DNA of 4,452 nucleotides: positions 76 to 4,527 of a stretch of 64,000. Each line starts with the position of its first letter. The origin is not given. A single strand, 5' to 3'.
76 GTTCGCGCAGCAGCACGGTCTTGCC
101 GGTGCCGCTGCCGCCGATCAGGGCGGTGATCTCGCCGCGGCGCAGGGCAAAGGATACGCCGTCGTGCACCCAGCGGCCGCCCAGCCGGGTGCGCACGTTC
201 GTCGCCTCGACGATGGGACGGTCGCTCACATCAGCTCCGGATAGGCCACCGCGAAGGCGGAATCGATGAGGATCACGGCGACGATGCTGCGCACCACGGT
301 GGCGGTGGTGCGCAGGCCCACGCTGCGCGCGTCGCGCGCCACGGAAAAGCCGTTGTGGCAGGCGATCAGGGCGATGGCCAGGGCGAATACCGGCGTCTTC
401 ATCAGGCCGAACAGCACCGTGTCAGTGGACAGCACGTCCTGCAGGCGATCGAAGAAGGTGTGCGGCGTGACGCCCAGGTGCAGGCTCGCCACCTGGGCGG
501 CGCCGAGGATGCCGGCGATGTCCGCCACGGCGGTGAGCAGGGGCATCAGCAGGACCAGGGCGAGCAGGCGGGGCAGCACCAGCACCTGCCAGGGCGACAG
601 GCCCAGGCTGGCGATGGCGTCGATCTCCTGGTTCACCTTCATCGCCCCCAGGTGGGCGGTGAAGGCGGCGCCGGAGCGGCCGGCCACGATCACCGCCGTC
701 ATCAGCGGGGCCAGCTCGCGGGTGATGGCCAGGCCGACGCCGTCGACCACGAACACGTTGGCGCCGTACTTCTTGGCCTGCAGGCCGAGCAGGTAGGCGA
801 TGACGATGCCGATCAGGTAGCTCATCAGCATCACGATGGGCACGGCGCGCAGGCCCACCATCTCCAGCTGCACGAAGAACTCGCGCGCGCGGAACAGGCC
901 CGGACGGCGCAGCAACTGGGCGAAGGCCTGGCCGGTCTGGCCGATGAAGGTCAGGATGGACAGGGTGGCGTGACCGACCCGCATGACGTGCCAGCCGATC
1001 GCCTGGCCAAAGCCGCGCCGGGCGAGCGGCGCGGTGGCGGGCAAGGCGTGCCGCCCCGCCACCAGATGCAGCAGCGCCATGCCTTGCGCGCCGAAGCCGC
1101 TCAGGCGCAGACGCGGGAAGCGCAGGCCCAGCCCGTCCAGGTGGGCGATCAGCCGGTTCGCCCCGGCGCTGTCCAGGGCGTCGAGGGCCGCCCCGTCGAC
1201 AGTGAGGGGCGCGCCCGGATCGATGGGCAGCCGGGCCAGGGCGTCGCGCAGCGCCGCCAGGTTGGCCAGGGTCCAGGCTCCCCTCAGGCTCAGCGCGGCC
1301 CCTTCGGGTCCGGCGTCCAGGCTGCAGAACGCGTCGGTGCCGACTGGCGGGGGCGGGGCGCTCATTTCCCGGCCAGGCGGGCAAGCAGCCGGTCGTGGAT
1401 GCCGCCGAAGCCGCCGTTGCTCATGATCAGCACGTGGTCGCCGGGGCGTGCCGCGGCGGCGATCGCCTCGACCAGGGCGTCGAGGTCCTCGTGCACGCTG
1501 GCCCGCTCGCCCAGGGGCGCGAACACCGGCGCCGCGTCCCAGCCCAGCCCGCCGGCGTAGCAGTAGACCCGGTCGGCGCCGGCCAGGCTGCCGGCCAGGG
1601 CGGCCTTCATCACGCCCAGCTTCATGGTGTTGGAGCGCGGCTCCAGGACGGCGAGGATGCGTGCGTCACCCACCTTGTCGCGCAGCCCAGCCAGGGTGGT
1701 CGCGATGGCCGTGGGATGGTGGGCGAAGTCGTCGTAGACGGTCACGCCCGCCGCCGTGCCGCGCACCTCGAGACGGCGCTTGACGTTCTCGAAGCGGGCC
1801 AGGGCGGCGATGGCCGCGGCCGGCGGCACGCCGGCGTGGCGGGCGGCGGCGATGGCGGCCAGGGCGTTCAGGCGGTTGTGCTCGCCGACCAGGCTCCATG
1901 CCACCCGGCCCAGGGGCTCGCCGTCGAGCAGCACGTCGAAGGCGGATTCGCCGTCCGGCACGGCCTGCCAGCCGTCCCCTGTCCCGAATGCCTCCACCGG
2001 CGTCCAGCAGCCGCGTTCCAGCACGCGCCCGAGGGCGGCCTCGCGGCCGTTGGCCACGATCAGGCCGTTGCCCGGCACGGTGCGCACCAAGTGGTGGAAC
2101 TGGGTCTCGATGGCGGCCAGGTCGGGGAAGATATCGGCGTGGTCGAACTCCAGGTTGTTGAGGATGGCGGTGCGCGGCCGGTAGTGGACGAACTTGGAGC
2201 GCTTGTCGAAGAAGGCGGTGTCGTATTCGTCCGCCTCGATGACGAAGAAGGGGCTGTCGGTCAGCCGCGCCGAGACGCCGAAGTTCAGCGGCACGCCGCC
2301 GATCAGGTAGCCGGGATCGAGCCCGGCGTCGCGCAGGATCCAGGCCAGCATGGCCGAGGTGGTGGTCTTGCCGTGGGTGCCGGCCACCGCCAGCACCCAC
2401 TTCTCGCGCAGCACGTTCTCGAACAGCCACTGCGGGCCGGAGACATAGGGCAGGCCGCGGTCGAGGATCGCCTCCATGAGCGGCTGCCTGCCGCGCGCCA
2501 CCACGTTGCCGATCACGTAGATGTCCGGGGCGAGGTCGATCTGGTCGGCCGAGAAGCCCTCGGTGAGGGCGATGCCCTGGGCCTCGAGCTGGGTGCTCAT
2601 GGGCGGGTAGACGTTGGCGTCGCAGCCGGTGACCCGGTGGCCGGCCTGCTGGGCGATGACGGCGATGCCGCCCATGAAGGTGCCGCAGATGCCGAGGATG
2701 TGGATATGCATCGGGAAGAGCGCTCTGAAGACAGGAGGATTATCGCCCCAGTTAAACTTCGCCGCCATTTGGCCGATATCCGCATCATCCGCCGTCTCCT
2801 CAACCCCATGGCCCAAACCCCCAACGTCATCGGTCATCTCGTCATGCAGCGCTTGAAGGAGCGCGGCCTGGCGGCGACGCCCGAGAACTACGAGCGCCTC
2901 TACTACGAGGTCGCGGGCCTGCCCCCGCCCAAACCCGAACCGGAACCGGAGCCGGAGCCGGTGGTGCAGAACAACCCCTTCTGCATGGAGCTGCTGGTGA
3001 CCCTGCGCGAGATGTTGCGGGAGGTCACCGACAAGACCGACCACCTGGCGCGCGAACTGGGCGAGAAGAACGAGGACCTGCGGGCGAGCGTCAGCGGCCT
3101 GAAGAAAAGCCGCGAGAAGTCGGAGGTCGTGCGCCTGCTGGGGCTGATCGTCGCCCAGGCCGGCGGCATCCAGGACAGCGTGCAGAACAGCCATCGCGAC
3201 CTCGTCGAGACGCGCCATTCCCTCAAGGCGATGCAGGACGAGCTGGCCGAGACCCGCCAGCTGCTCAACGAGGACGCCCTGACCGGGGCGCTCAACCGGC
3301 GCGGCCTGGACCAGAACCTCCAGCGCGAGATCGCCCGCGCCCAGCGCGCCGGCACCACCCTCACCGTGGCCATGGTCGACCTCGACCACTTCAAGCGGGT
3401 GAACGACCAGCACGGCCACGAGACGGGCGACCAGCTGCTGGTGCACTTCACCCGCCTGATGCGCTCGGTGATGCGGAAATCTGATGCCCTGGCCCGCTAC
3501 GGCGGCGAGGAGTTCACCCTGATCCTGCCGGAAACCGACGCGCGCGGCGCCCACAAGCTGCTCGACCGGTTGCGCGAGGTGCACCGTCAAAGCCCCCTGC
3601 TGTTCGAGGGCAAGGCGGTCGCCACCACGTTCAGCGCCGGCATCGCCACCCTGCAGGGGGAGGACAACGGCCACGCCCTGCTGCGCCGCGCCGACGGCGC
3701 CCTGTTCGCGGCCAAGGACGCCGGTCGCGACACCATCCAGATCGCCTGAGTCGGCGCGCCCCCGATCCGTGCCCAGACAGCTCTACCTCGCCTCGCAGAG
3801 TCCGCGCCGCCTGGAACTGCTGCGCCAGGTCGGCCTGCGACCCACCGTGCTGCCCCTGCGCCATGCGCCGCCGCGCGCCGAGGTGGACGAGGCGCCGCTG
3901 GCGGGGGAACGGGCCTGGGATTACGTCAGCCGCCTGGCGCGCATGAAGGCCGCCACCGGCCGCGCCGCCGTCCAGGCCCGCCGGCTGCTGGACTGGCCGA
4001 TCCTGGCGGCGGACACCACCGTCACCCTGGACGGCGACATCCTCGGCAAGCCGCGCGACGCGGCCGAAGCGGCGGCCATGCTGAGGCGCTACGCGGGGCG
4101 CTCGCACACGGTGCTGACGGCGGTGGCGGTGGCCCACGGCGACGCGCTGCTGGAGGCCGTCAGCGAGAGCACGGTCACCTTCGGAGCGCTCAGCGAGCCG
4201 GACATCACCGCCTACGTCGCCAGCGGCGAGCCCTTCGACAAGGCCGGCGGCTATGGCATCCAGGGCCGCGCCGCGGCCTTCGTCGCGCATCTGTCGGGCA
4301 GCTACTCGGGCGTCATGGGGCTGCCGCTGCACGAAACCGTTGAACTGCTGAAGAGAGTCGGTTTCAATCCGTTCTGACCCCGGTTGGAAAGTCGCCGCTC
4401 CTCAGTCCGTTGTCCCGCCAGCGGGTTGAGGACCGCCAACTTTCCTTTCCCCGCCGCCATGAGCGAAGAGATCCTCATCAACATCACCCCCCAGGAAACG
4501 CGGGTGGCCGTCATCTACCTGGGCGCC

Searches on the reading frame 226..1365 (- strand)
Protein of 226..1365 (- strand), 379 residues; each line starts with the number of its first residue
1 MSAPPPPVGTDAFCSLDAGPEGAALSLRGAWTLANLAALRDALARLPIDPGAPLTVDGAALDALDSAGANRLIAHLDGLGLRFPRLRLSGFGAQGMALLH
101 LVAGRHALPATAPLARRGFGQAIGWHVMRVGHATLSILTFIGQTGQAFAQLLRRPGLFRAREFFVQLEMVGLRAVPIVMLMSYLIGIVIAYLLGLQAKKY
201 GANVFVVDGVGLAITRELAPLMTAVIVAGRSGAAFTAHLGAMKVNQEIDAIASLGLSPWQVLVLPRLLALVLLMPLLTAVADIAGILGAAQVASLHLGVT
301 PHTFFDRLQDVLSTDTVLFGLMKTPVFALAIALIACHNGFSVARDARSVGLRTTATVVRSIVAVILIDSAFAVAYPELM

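Call 85: search_protein_families(library=pfam, proteins=[window:226-1365:-], max_evalue=0.001)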
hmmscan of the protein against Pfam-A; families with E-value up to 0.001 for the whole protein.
window:226-1365:- (379 aa): 2 families
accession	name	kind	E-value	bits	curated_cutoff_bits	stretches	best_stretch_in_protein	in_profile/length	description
PF02405.21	MlaE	-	6.3e-68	229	22.5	1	164-373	2-211/212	Permease MlaE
PF13466.11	STAS_2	-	2.3e-06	28.1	29.2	1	25-101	1-76/80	STAS domain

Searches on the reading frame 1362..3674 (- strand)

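Call 85: search_protein_families(library=pfam, proteins=[window:1362-3674:-], max_evalue=0.001)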
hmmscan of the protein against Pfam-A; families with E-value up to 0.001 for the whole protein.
window:1362-3674:- (770 aa): 3 families
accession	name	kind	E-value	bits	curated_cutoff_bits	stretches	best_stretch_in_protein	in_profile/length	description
PF01225.30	Mur_ligase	-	1.2e-19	70.9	21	1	323-419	1-89/95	Mur ligase family, catalytic domain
PF02875.26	Mur_ligase_C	-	2.4e-18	67.6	28.4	1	633-754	1-127/127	Mur ligase, glutamate ligase domain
PF08245.18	Mur_ligase_M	-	1.3e-17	64.8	24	1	430-611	1-200/200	Mur ligase middle domain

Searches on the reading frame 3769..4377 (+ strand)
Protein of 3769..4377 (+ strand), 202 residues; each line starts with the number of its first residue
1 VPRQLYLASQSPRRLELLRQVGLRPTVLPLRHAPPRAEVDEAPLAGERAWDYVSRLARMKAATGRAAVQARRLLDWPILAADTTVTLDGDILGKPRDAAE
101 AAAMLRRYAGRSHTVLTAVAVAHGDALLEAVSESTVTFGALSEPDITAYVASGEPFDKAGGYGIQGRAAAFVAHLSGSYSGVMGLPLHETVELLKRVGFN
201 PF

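Call 85: search_protein_families(library=pfam, proteins=[window:3769-4377:+], max_evalue=0.001)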
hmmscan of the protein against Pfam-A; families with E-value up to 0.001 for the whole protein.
window:3769-4377:+ (202 aa): 1 family
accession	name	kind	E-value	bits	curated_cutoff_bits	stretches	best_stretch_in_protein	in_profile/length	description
PF02545.19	Maf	-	2.3e-56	190.9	27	1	4-196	1-186/187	Maf-like protein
